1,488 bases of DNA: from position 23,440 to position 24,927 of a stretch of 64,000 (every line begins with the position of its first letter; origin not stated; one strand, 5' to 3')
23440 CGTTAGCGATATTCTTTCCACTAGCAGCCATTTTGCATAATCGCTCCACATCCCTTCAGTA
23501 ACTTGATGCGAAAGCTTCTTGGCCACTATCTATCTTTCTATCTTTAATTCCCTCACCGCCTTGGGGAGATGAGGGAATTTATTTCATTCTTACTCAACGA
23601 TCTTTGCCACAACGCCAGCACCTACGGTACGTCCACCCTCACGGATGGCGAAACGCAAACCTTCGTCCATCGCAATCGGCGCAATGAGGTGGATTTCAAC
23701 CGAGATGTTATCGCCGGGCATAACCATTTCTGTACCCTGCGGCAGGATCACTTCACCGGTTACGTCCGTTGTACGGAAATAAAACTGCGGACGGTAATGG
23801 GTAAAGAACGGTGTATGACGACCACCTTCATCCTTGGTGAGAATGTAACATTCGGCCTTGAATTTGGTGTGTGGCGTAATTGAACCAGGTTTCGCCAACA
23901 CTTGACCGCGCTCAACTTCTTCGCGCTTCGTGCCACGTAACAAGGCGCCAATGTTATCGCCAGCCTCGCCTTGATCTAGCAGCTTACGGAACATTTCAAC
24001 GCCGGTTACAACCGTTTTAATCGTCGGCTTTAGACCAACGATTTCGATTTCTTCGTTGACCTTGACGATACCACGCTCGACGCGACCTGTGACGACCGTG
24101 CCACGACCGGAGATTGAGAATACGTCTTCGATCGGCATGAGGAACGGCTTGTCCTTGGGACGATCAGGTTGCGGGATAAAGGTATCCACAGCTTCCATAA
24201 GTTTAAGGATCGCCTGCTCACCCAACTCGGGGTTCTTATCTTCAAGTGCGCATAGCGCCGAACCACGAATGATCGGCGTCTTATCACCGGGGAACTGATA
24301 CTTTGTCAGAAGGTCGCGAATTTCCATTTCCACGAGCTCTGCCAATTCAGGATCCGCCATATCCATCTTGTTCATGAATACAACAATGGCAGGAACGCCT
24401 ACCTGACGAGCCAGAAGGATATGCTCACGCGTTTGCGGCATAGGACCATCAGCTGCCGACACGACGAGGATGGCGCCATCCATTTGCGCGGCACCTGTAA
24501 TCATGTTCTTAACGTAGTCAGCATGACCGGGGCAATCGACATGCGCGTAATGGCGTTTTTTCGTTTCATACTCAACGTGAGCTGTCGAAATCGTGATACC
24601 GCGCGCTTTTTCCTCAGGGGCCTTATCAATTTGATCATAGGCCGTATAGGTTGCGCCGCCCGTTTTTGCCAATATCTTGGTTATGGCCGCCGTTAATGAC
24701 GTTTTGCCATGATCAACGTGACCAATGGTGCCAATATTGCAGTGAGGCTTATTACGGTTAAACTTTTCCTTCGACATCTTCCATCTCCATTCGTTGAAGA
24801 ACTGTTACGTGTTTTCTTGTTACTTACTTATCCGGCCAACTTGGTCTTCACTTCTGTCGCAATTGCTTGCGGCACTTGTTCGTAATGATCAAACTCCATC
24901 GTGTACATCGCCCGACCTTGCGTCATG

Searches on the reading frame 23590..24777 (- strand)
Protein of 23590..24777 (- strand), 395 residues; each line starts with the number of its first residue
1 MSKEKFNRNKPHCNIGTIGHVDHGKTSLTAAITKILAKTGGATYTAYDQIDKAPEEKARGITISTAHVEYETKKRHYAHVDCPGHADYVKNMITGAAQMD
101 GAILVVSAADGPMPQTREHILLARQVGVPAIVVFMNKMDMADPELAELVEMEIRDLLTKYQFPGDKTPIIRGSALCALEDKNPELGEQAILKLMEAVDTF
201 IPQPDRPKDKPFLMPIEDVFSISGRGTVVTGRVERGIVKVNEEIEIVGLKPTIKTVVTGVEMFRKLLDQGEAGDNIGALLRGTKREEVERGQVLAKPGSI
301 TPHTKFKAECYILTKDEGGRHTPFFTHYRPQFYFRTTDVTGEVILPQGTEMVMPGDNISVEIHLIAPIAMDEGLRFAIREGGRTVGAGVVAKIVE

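Call 63: list_cluster_members(proteins=[window:23590-24777:-, window:24828-26909:-, window:7868-9679:-, window:57565-59712:-, window:11651-12994:-])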
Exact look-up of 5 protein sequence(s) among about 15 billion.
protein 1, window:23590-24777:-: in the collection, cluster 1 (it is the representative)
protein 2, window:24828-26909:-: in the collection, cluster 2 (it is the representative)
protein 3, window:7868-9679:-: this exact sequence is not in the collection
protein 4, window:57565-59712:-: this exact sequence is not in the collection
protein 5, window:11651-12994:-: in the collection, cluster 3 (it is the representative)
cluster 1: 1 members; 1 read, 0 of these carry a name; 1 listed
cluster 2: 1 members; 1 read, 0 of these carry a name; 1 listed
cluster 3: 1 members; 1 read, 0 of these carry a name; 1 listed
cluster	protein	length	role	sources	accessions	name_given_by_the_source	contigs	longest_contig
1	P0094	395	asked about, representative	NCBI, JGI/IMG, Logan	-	-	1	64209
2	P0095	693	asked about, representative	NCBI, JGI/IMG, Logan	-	-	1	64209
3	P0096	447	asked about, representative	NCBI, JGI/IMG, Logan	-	-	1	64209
